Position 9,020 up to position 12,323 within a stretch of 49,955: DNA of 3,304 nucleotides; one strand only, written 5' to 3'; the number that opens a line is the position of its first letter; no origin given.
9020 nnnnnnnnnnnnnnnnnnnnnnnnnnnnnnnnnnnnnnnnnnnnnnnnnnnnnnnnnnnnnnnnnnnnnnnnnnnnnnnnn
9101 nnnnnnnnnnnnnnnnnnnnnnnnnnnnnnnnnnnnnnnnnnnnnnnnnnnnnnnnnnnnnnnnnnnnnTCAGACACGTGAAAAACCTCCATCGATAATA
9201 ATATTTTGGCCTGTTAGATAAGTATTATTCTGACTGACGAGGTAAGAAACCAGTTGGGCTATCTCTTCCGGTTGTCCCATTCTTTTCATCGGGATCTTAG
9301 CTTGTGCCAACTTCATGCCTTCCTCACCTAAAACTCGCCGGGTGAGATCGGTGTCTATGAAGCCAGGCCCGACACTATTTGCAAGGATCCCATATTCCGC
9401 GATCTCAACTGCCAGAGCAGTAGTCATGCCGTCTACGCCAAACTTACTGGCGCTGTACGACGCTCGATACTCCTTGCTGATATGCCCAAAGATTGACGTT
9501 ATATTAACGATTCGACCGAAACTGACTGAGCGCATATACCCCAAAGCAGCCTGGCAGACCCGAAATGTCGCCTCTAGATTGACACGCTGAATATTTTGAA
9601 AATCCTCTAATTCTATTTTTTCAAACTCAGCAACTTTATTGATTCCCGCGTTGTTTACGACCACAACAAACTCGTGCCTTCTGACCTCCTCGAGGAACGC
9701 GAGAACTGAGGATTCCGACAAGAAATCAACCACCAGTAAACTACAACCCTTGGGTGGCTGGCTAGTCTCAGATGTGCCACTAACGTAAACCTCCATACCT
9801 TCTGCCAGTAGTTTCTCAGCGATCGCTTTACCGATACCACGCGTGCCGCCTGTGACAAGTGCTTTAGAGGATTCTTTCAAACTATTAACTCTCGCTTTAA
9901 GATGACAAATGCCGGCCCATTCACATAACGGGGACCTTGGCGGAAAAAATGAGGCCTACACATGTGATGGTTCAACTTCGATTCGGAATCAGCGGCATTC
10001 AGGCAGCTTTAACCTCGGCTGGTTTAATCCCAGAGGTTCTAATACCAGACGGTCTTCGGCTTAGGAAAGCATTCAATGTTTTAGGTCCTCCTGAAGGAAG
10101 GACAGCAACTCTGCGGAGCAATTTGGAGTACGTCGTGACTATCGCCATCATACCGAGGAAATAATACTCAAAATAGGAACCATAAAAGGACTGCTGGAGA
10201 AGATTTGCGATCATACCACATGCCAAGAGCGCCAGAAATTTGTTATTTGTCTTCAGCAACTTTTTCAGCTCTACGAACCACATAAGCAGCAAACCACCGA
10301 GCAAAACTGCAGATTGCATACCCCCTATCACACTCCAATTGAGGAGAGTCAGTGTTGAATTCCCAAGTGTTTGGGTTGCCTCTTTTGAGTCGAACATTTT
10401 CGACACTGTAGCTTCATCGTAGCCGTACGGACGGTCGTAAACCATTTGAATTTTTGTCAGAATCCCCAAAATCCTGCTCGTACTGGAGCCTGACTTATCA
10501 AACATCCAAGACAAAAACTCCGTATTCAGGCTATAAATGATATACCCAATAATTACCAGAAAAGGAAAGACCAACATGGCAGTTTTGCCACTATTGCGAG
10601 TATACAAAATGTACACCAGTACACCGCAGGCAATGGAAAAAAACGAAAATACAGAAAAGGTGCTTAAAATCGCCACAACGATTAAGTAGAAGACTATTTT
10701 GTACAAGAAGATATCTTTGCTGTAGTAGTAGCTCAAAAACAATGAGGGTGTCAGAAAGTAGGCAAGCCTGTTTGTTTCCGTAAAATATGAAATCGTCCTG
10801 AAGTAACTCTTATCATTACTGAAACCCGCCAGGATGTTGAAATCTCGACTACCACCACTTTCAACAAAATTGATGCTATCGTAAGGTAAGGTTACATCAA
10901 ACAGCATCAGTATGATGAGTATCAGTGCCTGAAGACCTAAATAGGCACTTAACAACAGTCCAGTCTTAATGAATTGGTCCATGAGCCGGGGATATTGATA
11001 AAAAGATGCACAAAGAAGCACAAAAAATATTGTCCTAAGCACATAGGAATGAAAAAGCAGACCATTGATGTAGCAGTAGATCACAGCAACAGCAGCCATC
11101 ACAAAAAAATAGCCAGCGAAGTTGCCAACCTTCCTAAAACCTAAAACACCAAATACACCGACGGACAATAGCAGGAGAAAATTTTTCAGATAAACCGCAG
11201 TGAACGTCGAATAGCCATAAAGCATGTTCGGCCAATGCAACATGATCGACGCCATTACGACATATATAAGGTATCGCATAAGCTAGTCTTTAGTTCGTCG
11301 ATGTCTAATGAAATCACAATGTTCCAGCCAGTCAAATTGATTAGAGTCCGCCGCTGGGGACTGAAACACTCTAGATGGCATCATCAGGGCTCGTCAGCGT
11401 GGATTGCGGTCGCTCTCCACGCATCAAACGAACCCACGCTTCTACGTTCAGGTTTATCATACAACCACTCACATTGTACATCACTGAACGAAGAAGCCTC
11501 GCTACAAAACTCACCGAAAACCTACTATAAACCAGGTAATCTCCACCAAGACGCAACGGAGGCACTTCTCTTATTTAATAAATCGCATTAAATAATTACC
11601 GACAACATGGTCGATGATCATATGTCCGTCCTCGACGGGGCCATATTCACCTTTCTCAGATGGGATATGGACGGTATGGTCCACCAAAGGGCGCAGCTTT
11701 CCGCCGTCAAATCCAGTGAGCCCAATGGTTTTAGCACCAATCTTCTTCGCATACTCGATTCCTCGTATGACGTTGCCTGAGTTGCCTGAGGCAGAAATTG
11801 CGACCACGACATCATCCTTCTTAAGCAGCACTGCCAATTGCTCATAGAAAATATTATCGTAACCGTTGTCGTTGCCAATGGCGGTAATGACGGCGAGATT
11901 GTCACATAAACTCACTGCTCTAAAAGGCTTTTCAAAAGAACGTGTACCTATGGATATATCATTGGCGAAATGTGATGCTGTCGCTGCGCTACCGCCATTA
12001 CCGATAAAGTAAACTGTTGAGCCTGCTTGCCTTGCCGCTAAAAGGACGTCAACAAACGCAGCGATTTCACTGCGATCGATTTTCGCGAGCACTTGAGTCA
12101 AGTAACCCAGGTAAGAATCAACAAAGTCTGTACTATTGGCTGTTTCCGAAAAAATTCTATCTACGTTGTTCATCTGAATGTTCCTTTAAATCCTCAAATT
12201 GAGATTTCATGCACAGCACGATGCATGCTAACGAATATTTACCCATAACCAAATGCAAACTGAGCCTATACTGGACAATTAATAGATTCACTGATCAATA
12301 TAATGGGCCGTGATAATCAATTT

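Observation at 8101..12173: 3-dehydroquinate-synthase-like cyclase and SDR embedded among wzy, wzx and a divergent SIS isomerase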

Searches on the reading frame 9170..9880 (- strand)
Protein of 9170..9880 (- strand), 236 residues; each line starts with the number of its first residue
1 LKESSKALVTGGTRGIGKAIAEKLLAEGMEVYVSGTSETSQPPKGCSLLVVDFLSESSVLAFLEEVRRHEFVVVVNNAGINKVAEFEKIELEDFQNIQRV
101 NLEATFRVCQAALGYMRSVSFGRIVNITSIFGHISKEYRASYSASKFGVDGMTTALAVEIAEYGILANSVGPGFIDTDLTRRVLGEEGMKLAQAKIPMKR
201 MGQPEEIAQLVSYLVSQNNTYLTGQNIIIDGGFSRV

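Call 3: search_protein_families(library=pfam, proteins=[window:9170-9880:-])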
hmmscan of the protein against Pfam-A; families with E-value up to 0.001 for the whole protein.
window:9170-9880:- (236 aa): 5 families
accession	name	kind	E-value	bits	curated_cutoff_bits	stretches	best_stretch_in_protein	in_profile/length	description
PF13561.12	adh_short_C2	-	2.4e-48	165.2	27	1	14-234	6-236/236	Enoyl-(Acyl carrier protein) reductase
PF00106.31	adh_short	-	4e-42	144.4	26.6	1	7-183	3-190/195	short chain dehydrogenase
PF23441.1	SDR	-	1.7e-08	34.7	27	1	85-232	106-254/258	SDR-like rossmann domain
PF01370.27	Epimerase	-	6e-08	32.8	20.9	1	7-176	1-179/240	NAD dependent epimerase/dehydratase family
PF08659.16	KR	-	8.3e-05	23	22.6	1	7-154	3-161/180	KR domain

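Call 4: search_protein_families(library=ncbifam, proteins=[window:9170-9880:-])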
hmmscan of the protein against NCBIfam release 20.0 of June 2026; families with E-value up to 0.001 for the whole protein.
window:9170-9880:- (236 aa): 219 families (the best 25 are shown)
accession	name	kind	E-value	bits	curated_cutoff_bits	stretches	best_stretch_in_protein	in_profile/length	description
NF009466.0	PRK12826.1-2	subfamily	7.9e-61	205.7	222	1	4-232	3-243/248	3-oxoacyl-ACP reductase FabG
TIGR01830.1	3oxo_ACP_reduc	equivalog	3.3e-59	200.5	297.75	1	7-233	1-238/239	3-oxoacyl-[acyl-carrier-protein] reductase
NF009464.0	PRK12824.1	subfamily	4.1e-53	180.6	269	1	5-233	3-242/245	3-oxoacyl-ACP reductase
NF004197.0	PRK05653.1-1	equivalog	1.2e-52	179.1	332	1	5-233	8-246/249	3-oxoacyl-ACP reductase FabG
NF004198.0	PRK05653.1-3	equivalog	1.8e-52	178.3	296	1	3-233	6-246/248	3-oxoacyl-ACP reductase FabG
TIGR01829.1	AcAcCoA_reduct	subfamily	8e-51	173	302.1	1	7-233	3-240/242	acetoacetyl-CoA reductase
NF040605.2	mycolic_FabG1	exception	1.3e-50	172.4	420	1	6-233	3-229/233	3-oxoacyl-ACP reductase FabG1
NF005753.0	PRK07577.1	equivalog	1e-49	169.2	310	1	4-234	3-233/237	SDR family oxidoreductase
NF004200.0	PRK05653.1-5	equivalog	3.5e-49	167.6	273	1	5-233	3-241/242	3-oxoacyl-ACP reductase FabG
NF047420.2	EF_P_mod_YmfI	equivalog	6.5e-49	166.8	238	1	7-233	2-235/236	elongation factor P 5-aminopentanone reductase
NF005559.1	PRK07231.1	subfamily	5.3e-48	163.7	215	1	5-233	5-247/249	glucose 1-dehydrogenase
NF004199.0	PRK05653.1-4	equivalog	5.6e-48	163.7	301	1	5-233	6-245/247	3-oxoacyl-ACP reductase FabG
NF005309.0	PRK06841.1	subfamily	2.9e-47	161.3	286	1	6-234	17-253/255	GolD/DthD family dehydrogenase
TIGR01963.1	PHB_DH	subfamily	4.3e-47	160.5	307.05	1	6-233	3-252/255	3-hydroxybutyrate dehydrogenase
NF009093.0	PRK12429.1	subfamily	2.9e-46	157.8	258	1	5-233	6-256/259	3-hydroxybutyrate dehydrogenase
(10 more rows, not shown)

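Call 42: search_solved_structures(query=window:9170-9880:-, max_evalue=1e-30)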
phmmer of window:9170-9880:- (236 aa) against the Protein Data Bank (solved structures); distinct sequences matched with E-value up to 1e-30: 65 (the best 60 are shown).
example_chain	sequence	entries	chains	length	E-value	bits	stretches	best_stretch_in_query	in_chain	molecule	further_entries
2p68_A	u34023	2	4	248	4.3e-41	144.7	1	6-233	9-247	3-oxoacyl-[acyl-carrier-protein] reductase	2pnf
2ntn_A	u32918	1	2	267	4.3e-40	141.4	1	5-233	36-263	3-oxoacyl-[acyl-carrier-protein] reductase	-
2ph3_A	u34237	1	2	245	5.3e-40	141.1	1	6-233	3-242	3-oxoacyl-[acyl carrier protein] reductase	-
1uzm_A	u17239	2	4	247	6.4e-40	140.9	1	5-233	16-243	3-OXOACYL-[ACYL-CARRIER PROTEIN] REDUCTASE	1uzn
1uzl_A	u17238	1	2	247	1.5e-39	139.7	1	5-233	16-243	3-OXOACYL-[ACYL-CARRIER PROTEIN] REDUCTASE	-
4afn_A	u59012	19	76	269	4.8e-39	138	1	5-233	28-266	3-OXOACYL-[ACYL-CARRIER-PROTEIN] REDUCTASE FABG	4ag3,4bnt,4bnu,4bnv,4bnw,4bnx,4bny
4wjz_A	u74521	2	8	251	5e-39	138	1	3-233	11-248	3-oxoacyl-[acyl-carrier-protein] reductase FabG | 3-oxoacyl-[acyl-carrier protein] reductase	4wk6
6t77_A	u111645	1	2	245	6.4e-39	137.6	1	4-233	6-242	3-oxoacyl-ACP reductase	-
3op4_A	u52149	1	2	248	9.7e-39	137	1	3-233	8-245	3-oxoacyl-[acyl-carrier protein] reductase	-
3rro_A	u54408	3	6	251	1e-38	136.9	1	3-233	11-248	3-ketoacyl-(acyl-carrier-protein) reductase | 3-oxoacyl-[acyl-carrier protein] reductase | 3-oxoacyl-[acyl-carrier-protein] reductase FabG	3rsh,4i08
5end_A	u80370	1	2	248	1.9e-38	136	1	3-233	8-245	3-oxoacyl-[acyl-carrier-protein] reductase FabG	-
3tzc_A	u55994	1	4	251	3.7e-38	135.1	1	3-233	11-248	3-oxoacyl-[acyl-carrier protein] reductase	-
4kms_A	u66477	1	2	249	4.6e-38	134.8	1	5-234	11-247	Acetoacetyl-CoA reductase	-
3tzk_A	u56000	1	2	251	6.6e-38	134.3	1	3-233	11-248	3-oxoacyl-[acyl-carrier protein] reductase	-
3u09_A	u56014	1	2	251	8.1e-38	134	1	3-233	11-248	3-oxoacyl-[acyl-carrier-protein] reductase FabG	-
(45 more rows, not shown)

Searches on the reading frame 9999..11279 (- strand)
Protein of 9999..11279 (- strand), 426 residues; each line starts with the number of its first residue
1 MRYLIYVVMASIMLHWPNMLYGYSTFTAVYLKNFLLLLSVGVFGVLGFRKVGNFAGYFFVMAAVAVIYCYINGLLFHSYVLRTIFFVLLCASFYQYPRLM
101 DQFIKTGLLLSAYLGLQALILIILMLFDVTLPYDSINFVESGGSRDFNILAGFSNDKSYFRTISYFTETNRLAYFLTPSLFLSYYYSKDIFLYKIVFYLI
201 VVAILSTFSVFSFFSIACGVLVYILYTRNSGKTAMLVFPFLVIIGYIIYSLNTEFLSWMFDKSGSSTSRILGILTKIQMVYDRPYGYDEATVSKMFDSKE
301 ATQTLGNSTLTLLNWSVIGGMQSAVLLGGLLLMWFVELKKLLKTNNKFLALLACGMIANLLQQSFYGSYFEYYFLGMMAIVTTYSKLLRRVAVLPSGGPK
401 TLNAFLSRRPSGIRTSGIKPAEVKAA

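Call 3: search_protein_families(library=pfam, proteins=[window:9999-11279:-])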
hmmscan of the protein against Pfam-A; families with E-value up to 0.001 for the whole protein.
window:9999-11279:- (426 aa): 0 families

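Call 4: search_protein_families(library=ncbifam, proteins=[window:9999-11279:-])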
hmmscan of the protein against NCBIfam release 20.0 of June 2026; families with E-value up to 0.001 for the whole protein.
window:9999-11279:- (426 aa): 0 families

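Call 18: search_protein_families(library=pfam, max_evalue=0.01, proteins=[window:9999-11279:-])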
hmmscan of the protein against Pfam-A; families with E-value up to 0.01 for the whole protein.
window:9999-11279:- (426 aa): 0 families

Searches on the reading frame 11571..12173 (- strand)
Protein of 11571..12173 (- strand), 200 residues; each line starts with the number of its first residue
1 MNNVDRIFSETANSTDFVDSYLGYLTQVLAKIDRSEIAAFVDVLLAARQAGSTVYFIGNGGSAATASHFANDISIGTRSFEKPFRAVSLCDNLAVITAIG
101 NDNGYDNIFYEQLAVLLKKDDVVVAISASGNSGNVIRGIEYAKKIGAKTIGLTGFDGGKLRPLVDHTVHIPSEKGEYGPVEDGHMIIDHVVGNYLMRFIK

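Call 3: search_protein_families(library=pfam, proteins=[window:11571-12173:-])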
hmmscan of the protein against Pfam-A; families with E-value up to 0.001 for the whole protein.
window:11571-12173:- (200 aa): 2 families
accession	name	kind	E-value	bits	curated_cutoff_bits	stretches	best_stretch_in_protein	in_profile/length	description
PF13580.11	SIS_2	-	9.5e-22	77.9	27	1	21-154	6-138/138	SIS domain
PF01380.27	SIS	-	2.6e-12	47.1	25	1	112-176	46-110/131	SIS domain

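Call 4: search_protein_families(library=ncbifam, proteins=[window:11571-12173:-])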
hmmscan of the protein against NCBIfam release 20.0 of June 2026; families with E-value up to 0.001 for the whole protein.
window:11571-12173:- (200 aa): 19 families
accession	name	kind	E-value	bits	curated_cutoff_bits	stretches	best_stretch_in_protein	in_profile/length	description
TIGR00441.1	gmhA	equivalog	9.2e-32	110.2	209.45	1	43-191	3-149/154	D-sedoheptulose 7-phosphate isomerase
NF010546.0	PRK13936.1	equivalog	1.2e-29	103.5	276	1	34-192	26-185/197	phosphoheptose isomerase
NF001628.0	PRK00414.1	equivalog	9.9e-27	93.8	265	1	31-173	26-165/192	D-sedoheptulose 7-phosphate isomerase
NF010547.0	PRK13938.1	equivalog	1.1e-25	90.5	320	1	38-194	32-186/196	D-sedoheptulose 7-phosphate isomerase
NF008138.0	PRK10886.1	equivalog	9.9e-21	74.3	352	1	42-175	32-168/196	DnaA initiator-associating protein DiaA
NF009222.0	PRK12570.1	subfamily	3.1e-10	39.4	255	1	36-154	54-173/307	N-acetylmuramic acid 6-phosphate etherase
TIGR00274.1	TIGR00274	equivalog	1.2e-09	37.7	302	1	116-167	123-174/291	N-acetylmuramic acid 6-phosphate etherase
NF003915.0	PRK05441.1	subfamily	1.9e-09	37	168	1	35-170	46-182/300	N-acetylmuramic acid 6-phosphate etherase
TIGR03127.2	RuMP_HxlB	equivalog_domain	2.2e-09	37.5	160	1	113-174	66-127/178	6-phospho-3-hexuloisomerase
NF008458.0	PRK11337.1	equivalog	3.8e-09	35.9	378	1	114-171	183-240/293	MurR/RpiR family transcriptional regulator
NF040776.2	AlsR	equivalog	1.2e-07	31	400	1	114-174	171-231/279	transcriptional repressor AlsR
NF002805.0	PRK02947.1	subfamily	1.9e-07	30.5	135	1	18-154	4-142/247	sugar isomerase domain-containing protein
NF010701.0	PRK14101.1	equivalog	2.7e-06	25.8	920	1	112-154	508-550/638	bifunctional transcriptional regulator/glucokinase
NF012026.0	PRK15482.1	equivalog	6.5e-06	25.8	408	1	114-176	177-239/285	HTH-type transcriptional regulator MurR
NF008451.0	PRK11302.1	subfamily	7.1e-06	25.7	296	1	5-156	86-212/286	transcriptional regulator HexR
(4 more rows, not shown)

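Call 43: search_solved_structures(query=window:11571-12173:-, max_evalue=0.00001, show_alignments=2)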
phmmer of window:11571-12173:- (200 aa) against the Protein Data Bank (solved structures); distinct sequences matched with E-value up to 0.00001: 16.
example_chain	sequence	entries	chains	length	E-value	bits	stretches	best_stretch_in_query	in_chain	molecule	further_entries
5ltz_A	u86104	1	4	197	8.4e-27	97.7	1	38-193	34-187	Phosphoheptose isomerase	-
5lu7_A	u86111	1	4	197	1.6e-26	96.8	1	38-193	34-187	Phosphoheptose isomerase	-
2xbl_A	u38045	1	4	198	2.2e-26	96.4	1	38-193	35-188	PHOSPHOHEPTOSE ISOMERASE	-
2x3y_A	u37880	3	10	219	2.8e-26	96.1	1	37-193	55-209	PHOSPHOHEPTOSE ISOMERASE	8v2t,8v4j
5lu5_A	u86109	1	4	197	3.8e-26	95.6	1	38-193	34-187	Phosphoheptose isomerase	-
1tk9_A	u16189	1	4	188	1.9e-25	93.3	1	31-191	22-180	Phosphoheptose isomerase 1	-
5lu6_A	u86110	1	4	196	2.8e-25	92.8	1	38-193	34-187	Phosphoheptose isomerase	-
1x94_A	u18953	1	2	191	6.7e-24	88.3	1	36-192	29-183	putative Phosphoheptose isomerase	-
5i01_A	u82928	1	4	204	3.7e-23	85.9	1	42-191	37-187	Phosphoheptose isomerase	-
2i22_A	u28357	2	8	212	3.5e-22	82.7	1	42-191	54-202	Phosphoheptose isomerase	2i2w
5by2_A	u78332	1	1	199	1e-21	81.1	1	48-190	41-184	Phosphoheptose isomerase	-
3trj_A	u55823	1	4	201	1.7e-21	80.4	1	14-191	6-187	Phosphoheptose isomerase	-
1x92_A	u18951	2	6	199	1.3e-18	71.1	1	53-191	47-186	PHOSPHOHEPTOSE ISOMERASE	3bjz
2yva_A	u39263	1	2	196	4.9e-18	69.2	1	43-186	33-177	DnaA initiator-associating protein diaA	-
4u6n_A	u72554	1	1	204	5.4e-18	69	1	43-186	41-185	DnaA initiator-associating protein DiaA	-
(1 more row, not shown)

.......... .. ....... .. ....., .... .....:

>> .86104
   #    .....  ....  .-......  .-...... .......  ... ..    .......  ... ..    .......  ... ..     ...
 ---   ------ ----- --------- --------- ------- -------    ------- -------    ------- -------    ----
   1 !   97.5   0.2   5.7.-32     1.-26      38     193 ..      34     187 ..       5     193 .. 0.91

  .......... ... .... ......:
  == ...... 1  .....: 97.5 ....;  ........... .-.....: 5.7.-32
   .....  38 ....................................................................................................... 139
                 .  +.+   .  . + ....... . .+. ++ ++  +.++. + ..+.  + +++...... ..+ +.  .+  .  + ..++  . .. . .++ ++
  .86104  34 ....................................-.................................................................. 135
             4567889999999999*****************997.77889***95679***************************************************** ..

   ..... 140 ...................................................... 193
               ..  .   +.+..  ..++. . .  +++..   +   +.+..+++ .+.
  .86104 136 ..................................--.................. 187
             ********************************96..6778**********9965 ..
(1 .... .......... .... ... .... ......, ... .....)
